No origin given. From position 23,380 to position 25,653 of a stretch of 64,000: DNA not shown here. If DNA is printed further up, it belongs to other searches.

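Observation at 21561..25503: Aldolase-SDR fusion + mtnP + mtnA: candidate fused variant of the MTA/5'-deoxyadenosine DHAP shunt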

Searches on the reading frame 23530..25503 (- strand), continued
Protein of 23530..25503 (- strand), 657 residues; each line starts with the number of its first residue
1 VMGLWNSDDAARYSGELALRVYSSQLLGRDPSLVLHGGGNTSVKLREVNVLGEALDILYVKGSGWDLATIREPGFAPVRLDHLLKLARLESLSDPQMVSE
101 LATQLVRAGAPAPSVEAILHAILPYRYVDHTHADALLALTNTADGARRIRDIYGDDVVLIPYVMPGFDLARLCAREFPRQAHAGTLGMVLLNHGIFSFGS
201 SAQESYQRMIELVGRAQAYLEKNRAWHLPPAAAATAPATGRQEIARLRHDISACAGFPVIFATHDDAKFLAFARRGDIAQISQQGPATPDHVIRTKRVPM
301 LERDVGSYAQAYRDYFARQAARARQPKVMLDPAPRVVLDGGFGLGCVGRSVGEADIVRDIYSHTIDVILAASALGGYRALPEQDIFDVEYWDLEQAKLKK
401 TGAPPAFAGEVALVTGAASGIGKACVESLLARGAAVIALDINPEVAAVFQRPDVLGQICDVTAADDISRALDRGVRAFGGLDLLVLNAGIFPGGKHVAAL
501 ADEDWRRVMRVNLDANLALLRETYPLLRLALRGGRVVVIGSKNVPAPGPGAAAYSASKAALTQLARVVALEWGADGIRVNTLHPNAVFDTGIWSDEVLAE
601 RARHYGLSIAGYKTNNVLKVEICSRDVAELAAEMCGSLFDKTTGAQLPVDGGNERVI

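Call 41: get_annotated_region(hit=H37, flank=7000)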
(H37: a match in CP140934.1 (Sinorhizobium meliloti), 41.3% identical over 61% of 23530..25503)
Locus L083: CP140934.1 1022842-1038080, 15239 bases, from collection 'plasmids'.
description: Sinorhizobium meliloti strain ml28 plasmid pSymB, complete sequence
organism: Sinorhizobium meliloti (NCBI taxid 382)
taxonomy: Bacteria; Pseudomonadota; Alphaproteobacteria; Hyphomicrobiales; Rhizobiaceae; Sinorhizobium; Sinorhizobium meliloti
host: -; source: Medicago lupulina,whole organism; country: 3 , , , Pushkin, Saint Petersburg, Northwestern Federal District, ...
typing (MOB-suite, as given by PLSDB): mobilizable; relaxase MOBQ
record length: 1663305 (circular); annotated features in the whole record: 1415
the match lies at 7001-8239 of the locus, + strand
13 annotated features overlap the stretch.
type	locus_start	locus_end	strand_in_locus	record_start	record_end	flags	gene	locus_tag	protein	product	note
CDS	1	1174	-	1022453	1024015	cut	lsrK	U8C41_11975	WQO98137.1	autoinducer-2 kinase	-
CDS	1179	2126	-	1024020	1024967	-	-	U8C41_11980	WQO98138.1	sugar-binding transcriptional regulator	-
CDS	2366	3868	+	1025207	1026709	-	lsrA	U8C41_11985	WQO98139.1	autoinducer 2 ABC transporter ATP-binding protein LsrA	-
CDS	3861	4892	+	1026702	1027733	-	-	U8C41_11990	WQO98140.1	autoinducer 2 ABC transporter permease LsrC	-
CDS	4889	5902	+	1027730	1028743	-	-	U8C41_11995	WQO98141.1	autoinducer 2 import system permease LsrD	-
CDS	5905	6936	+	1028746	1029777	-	lsrB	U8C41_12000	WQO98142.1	autoinducer 2 ABC transporter substrate-binding protein LsrB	-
CDS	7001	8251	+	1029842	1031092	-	-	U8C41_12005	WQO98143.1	class II aldolase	-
CDS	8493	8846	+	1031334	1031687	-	-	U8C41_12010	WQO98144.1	hypothetical protein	-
CDS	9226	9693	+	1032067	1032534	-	-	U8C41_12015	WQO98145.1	VOC family protein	-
CDS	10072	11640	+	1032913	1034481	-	-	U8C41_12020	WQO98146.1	MBOAT family protein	-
CDS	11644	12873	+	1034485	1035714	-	-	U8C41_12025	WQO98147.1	TonB-dependent receptor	-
CDS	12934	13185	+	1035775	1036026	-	-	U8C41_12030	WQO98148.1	acyl carrier protein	-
CDS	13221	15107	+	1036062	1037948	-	-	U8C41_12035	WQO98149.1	HAD family hydrolase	-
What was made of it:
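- P-DPD is a phosphorylated diketone, and that setting suggests varied chemistry within the superfamily (call 41).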

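Call 52: search_protein_families(library=ncbifam, proteins=[L032:11915-12442:+, L025:13055-13582:+, L021:13442-14536:+, L030:3850-4848:-, L072:12493-13482:-], max_evalue=1e-10)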
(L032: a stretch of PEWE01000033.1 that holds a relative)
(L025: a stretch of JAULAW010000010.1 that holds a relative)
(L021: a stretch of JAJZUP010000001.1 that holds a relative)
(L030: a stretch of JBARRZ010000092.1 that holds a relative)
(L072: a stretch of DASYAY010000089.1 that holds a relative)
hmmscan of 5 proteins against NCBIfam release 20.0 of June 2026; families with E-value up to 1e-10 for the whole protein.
L032:11915-12442:+ (175 aa): 11 families
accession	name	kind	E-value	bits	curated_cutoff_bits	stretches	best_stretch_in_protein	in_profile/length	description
NF002634.0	PRK02304.1-3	equivalog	3e-83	278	170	1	3-174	10-181/182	adenine phosphoribosyltransferase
NF002632.0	PRK02304.1-1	equivalog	2.5e-71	239.2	243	1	3-174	11-182/183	adenine phosphoribosyltransferase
NF002636.0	PRK02304.1-5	equivalog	6.5e-68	227.7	125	1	3-162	9-168/176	adenine phosphoribosyltransferase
TIGR01090.1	apt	equivalog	1.6e-67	226.8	185.85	1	3-171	1-168/169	adenine phosphoribosyltransferase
NF002633.0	PRK02304.1-2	equivalog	3.3e-63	212.5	224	1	2-172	2-170/172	adenine phosphoribosyltransferase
NF009211.0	PRK12560.1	equivalog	8.1e-35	120.3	188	1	3-171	6-175/187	adenine phosphoribosyltransferase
NF040646.1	HPT_Archaea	equivalog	5.7e-15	55.4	200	1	38-166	43-168/184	hypoxanthine/guanine phosphoribosyltransferase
NF002635.0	PRK02304.1-4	subfamily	8.4e-15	54.8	146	1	33-170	39-172/188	adenine phosphoribosyltransferase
NF006671.0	PRK09219.1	equivalog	1.1e-12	47.8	177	1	39-172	41-178/192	xanthine phosphoribosyltransferase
NF006328.0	PRK08558.1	equivalog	7.2e-12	45.4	184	1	20-169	83-234/238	adenine phosphoribosyltransferase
TIGR01744.1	XPRTase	equivalog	6.5e-11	42.2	164.45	1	37-171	39-177/191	xanthine phosphoribosyltransferase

L025:13055-13582:+ (175 aa): 12 families
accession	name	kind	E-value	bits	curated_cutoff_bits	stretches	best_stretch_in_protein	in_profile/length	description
NF002634.0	PRK02304.1-3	equivalog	1e-84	282.7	170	1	3-174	10-181/182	adenine phosphoribosyltransferase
NF002632.0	PRK02304.1-1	equivalog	2.8e-71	239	243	1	3-174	11-182/183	adenine phosphoribosyltransferase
TIGR01090.1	apt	equivalog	2.8e-69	232.5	185.85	1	3-171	1-168/169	adenine phosphoribosyltransferase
NF002636.0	PRK02304.1-5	equivalog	5e-69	231.3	125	1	3-163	9-169/176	adenine phosphoribosyltransferase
NF002633.0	PRK02304.1-2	equivalog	2.5e-64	216.2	224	1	1-172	1-170/172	adenine phosphoribosyltransferase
NF009211.0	PRK12560.1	equivalog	2.6e-38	131.7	188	1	3-171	6-175/187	adenine phosphoribosyltransferase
NF040646.1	HPT_Archaea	equivalog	2e-16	60.1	200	1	39-170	44-172/184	hypoxanthine/guanine phosphoribosyltransferase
NF002635.0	PRK02304.1-4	subfamily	3.2e-16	59.4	146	1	33-171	39-173/188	adenine phosphoribosyltransferase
NF006671.0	PRK09219.1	equivalog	3.1e-14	52.9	177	1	38-172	40-178/192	xanthine phosphoribosyltransferase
NF006328.0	PRK08558.1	equivalog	1.8e-13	50.7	184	1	20-172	83-237/238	adenine phosphoribosyltransferase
TIGR01744.1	XPRTase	equivalog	5.3e-11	42.5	164.45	1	34-171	36-177/191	xanthine phosphoribosyltransferase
TIGR01743.1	purR_Bsub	equivalog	7.2e-11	41.6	258.7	1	23-150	103-233/268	pur operon repressor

L021:13442-14536:+ (364 aa): 7 families
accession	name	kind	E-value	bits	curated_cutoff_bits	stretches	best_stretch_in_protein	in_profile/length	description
NF004326.0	PRK05720.1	subfamily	4e-146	486.4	271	1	2-362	4-354/358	s-methyl-5-thioribose-1-phosphate isomerase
TIGR00512.1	salvage_mtnA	equivalog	9.2e-127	422.6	279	1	18-348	7-333/335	S-methyl-5-thioribose-1-phosphate isomerase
TIGR00524.1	eIF-2B_rel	subfamily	3.1e-91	305.7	185.85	1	40-348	3-301/303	S-methyl-5-thioribose-1-phosphate isomerase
NF004700.0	PRK06036.1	equivalog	3.9e-89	299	528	1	10-353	2-333/339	S-methyl-5-thioribose-1-phosphate isomerase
NF004436.0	PRK05772.1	equivalog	2.7e-71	240.7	521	1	19-361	24-362/363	S-methyl-5-thioribose-1-phosphate isomerase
TIGR00511.1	ribulose_e2b2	equivalog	7.5e-41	140.3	314.1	1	43-348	4-286/301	ribose 1,5-bisphosphate isomerase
NF006210.0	PRK08335.1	equivalog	5.7e-21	75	339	1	181-352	127-273/275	translation initiation factor IF-2B subunit alpha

L030:3850-4848:- (333 aa): 8 families
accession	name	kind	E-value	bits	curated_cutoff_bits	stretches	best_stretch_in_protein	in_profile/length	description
NF004326.0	PRK05720.1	subfamily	2.4e-151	503.6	271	1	2-333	10-340/358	s-methyl-5-thioribose-1-phosphate isomerase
TIGR00512.1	salvage_mtnA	equivalog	8.9e-140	465.4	279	1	4-333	2-333/335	S-methyl-5-thioribose-1-phosphate isomerase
TIGR00524.1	eIF-2B_rel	subfamily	4.3e-128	426.7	185.85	1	31-333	3-301/303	S-methyl-5-thioribose-1-phosphate isomerase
NF004700.0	PRK06036.1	equivalog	4.4e-110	367.9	528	1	5-332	4-327/339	S-methyl-5-thioribose-1-phosphate isomerase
NF004436.0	PRK05772.1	equivalog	4.7e-90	302.5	521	1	2-332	16-348/363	S-methyl-5-thioribose-1-phosphate isomerase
TIGR00511.1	ribulose_e2b2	equivalog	1.2e-59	202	314.1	1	33-332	3-285/301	ribose 1,5-bisphosphate isomerase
NF006210.0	PRK08335.1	equivalog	2.8e-15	56.3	339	1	166-332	116-268/275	translation initiation factor IF-2B subunit alpha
NF004994.0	PRK06372.1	equivalog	4.1e-14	52.6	249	1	182-332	107-245/253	translation initiation factor IF-2B subunit delta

L072:12493-13482:- (330 aa): 7 families
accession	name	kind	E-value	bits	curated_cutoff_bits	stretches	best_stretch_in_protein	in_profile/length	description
NF004326.0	PRK05720.1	subfamily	8.3e-130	432.7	271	1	1-329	20-341/358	s-methyl-5-thioribose-1-phosphate isomerase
TIGR00512.1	salvage_mtnA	equivalog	1.4e-118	395.7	279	1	1-329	10-334/335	S-methyl-5-thioribose-1-phosphate isomerase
TIGR00524.1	eIF-2B_rel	subfamily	2.6e-88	296.1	185.85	1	19-329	2-302/303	S-methyl-5-thioribose-1-phosphate isomerase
NF004700.0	PRK06036.1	equivalog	4.2e-83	279.2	528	1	1-328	13-328/339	S-methyl-5-thioribose-1-phosphate isomerase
NF004436.0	PRK05772.1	equivalog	5.6e-69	233.1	521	1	2-328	27-349/363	S-methyl-5-thioribose-1-phosphate isomerase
TIGR00511.1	ribulose_e2b2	equivalog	1.3e-42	146.1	314.1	1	21-327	2-285/301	ribose 1,5-bisphosphate isomerase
NF006210.0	PRK08335.1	equivalog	9.9e-19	67.7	339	1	156-266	120-228/275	translation initiation factor IF-2B subunit alpha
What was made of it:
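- The MtnA proteins of a cyanobacterial and a verrucomicrobial locus pass TIGR00512 (call 52).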

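Call 55: predict_structure(alignment_id=A1)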
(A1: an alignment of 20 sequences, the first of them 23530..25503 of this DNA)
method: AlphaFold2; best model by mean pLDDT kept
length: 657 residues; sequences in the alignment: 20
mean_pLDDT: 68.4   pTM: 0.71
mean pLDDT of the five models: 68.4, 62.7, 62.2, 57.8, 55.7
residues with pLDDT >= 90: 61; 70-90: 289; 50-70: 188; < 50: 119
segments of 3 or more residues with pLDDT < 50: 1-5, 63-73, 94-96, 102-110, 391-404, 492-497, 542-553, 584-594, 615-657
pLDDT, mean of each block of 10 residues (from residue 1): 45 61 59 60 75 77 45 57 69 49 44 68 77 86 89 92 67 83 88 84 81 92 74 69 89 84 90 86 72 75 93 87 73 90 88 82 87 80 66 45 50 64 71 74 76 81 81 83 56 49 61 73 81 68 40 53 66 72 45 50 59 42 36 41 30 24
secondary structure, 60 per line:
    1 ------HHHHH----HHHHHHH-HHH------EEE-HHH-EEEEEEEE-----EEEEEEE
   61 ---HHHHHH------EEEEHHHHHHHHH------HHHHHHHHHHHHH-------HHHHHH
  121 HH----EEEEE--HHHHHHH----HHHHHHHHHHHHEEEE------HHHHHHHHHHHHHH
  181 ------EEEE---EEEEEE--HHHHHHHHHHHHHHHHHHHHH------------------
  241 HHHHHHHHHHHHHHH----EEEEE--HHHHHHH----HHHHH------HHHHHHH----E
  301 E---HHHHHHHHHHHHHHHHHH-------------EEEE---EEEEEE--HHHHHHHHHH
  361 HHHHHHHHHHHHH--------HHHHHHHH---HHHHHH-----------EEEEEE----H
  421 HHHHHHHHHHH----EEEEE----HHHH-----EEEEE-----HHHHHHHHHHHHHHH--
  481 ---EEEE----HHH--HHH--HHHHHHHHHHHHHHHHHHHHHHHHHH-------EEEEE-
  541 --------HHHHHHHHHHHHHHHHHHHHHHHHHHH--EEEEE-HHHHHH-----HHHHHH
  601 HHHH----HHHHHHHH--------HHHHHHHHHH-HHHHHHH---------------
elements in order (helices of 4 or more, strands of 3 or more residues): H7-11 H16-22 E33-35 E41-48 E54-60 H64-69 E76-79 H80-88 H95-107 H115-122 E127-131 H134-140 H145-156 E157-160 H167-180 E187-190 E194-199 H202-222 H241-255 E260-264 H267-273 H278-282 H289-295 H305-322 E336-339 E343-348 H351-373 H382-389 H393-398 E410-415 H420-431 E436-440 H445-448 E454-458 H464-478 E484-487 H502-527 E535-539 H549-575 E578-582 H584-589 H595-604 H609-616 H625-634 H636-642
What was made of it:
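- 24292..24828 (-): Conserved middle domain (res 226-404), specific to this fusion superfamily. It ends in the invariant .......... motif. Call 55: the AF2 model gives its highest pLDDT, 80-93, over res about 240-380.
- Tried and rejected: AlphaFold2 on a shallow 20-sequence alignment gave a mediocre model (mean pLDDT 68, call 55).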

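Call 58: fold_search(model_id=the predicted structure, library=pdb)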
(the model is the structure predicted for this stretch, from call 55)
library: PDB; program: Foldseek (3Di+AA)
matches with E <= 10: 1709; with E <= 0.001: 1119
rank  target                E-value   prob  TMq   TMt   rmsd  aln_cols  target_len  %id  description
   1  3m4r                  1.5e-10  1.00  0.25  0.67   6.1       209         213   41  Structure of the N-terminal Class II Aldolase domain of a conserved protein from Thermoplasma acidophilum (released 2010-04-14)
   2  5unl_B                1.0e-08  1.00  0.24  0.55   9.5       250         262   28  Crystal structure of a D-beta-hydroxybutyrate dehydrogenase from Burkholderia multivorans (released 2017-02-15)
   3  1nff_A                2.5e-08  1.00  0.23  0.55   4.7       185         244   34  Crystal structure of Rv2002 gene product from Mycobacterium tuberculosis (released 2002-12-30)
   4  4cr8_D                2.9e-08  1.00  0.23  0.52   4.5       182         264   36  Crystal structure of the N-acetyl-D-mannosamine dehydrogenase with NAD (released 2014-07-09)
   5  4cr8_H                3.0e-08  1.00  0.23  0.53   4.5       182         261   36  Crystal structure of the N-acetyl-D-mannosamine dehydrogenase with NAD (released 2014-07-09)
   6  4cr7_L                3.2e-08  1.00  0.23  0.51   4.6       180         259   36  Crystal structure of the N-acetyl-D-mannosamine dehydrogenase with n-acetylmannosamine (released 2014-07-09)
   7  4cr7_A                3.9e-08  1.00  0.23  0.51   4.6       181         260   36  Crystal structure of the N-acetyl-D-mannosamine dehydrogenase with n-acetylmannosamine (released 2014-07-09)
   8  4cr7_I                4.0e-08  1.00  0.23  0.51   4.6       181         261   36  Crystal structure of the N-acetyl-D-mannosamine dehydrogenase with n-acetylmannosamine (released 2014-07-09)
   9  4cr8_A                4.3e-08  1.00  0.23  0.53   4.5       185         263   36  Crystal structure of the N-acetyl-D-mannosamine dehydrogenase with NAD (released 2014-07-09)
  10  4cr7_E                4.7e-08  1.00  0.22  0.50   4.6       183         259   36  Crystal structure of the N-acetyl-D-mannosamine dehydrogenase with n-acetylmannosamine (released 2014-07-09)
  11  2zat_A                4.7e-08  1.00  0.24  0.57   8.5       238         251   26  Crystal structure of a mammalian reductase (released 2008-04-29)
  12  4cr8_C                4.9e-08  1.00  0.23  0.53   4.5       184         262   36  Crystal structure of the N-acetyl-D-mannosamine dehydrogenase with NAD (released 2014-07-09)
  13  4cr7_C                5.7e-08  1.00  0.23  0.52   4.6       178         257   36  Crystal structure of the N-acetyl-D-mannosamine dehydrogenase with n-acetylmannosamine (released 2014-07-09)
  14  3gvc_A                5.7e-08  1.00  0.24  0.57   6.5       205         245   31  Crystal structure of probable short-chain dehydrogenase-reductase from Mycobacterium tuberculosis (released 2009-04-07)
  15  5unl_A                6.0e-08  1.00  0.24  0.53   9.6       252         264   27  Crystal structure of a D-beta-hydroxybutyrate dehydrogenase from Burkholderia multivorans (released 2017-02-15)
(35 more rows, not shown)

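Call 59: find_encoding_contigs(protein=window:23530-25503:-, flank=2000, max_places=4)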
Protein window:23530-25503:- (657 aa): no gene with exactly this product is on record in the collection.

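Call 60: find_encoding_contigs(protein=window:23530-25500:-, flank=2000, max_places=4)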
Protein window:23530-25500:- (656 aa): no gene with exactly this product is on record in the collection.
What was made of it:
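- Tried and rejected: Source contig look-up: the exact protein is not on record with either start codon (calls 59, 60).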

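Call 61: get_annotated_region(hit=H1, flank=8000)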
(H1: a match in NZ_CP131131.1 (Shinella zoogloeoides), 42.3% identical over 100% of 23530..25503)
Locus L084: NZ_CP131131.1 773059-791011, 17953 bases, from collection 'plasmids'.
description: Shinella zoogloeoides strain Teo12 plasmid p1_Teo12, complete sequence
organism: Shinella zoogloeoides (NCBI taxid 352475)
taxonomy: Bacteria; Pseudomonadota; Alphaproteobacteria; Hyphomicrobiales; Rhizobiaceae; Shinella; Shinella zoogloeoides
host: -; source: isolate,Activated charcoal; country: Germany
typing (MOB-suite, as given by PLSDB): non-mobilizable
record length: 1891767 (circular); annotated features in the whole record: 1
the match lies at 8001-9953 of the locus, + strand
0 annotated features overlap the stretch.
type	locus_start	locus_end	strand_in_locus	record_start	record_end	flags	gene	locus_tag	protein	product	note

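Call 62: get_annotated_region(hit=H2, flank=8000)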
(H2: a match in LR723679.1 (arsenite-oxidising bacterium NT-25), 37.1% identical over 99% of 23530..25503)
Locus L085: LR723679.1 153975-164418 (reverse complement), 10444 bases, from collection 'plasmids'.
description: arsenite-oxidising bacterium NT-25 genome assembly, plasmid: 3
organism: arsenite-oxidising bacterium NT-25 (NCBI taxid 97707)
taxonomy: Bacteria; Pseudomonadota; Alphaproteobacteria; Hyphomicrobiales; Rhizobiaceae; ; arsenite-oxidising bacterium NT-25
host: -; source: moist arsenopyrite (FeAsS)-containing rock taken from a mine tunnel approximately 300 m below the ground in ...; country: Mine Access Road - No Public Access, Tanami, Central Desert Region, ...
typing (MOB-suite, as given by PLSDB): non-mobilizable
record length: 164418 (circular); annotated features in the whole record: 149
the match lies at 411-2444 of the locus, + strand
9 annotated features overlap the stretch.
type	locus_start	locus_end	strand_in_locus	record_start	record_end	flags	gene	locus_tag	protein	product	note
CDS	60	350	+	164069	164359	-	-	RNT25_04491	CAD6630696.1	sugar-binding transcriptional regulator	-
CDS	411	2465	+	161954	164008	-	-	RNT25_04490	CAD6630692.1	bifunctional aldolase/short-chain dehydrogenase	-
CDS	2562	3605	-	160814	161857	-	-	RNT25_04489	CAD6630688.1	sugar uptake ABC transporter substrate-binding protein precursor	-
CDS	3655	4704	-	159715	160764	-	-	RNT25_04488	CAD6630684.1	ABC transporter permease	-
CDS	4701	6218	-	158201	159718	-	-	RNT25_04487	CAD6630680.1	sugar ABC transporter ATP-binding protein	-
CDS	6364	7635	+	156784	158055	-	-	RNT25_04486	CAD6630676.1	S-methyl-5-thioribose kinase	-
CDS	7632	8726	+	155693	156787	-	-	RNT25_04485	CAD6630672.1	S-methyl-5-thioribose-1-phosphate isomerase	-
CDS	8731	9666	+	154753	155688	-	-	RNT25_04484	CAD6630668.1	transketolase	-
CDS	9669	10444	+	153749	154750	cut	-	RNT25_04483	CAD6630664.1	transketolase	-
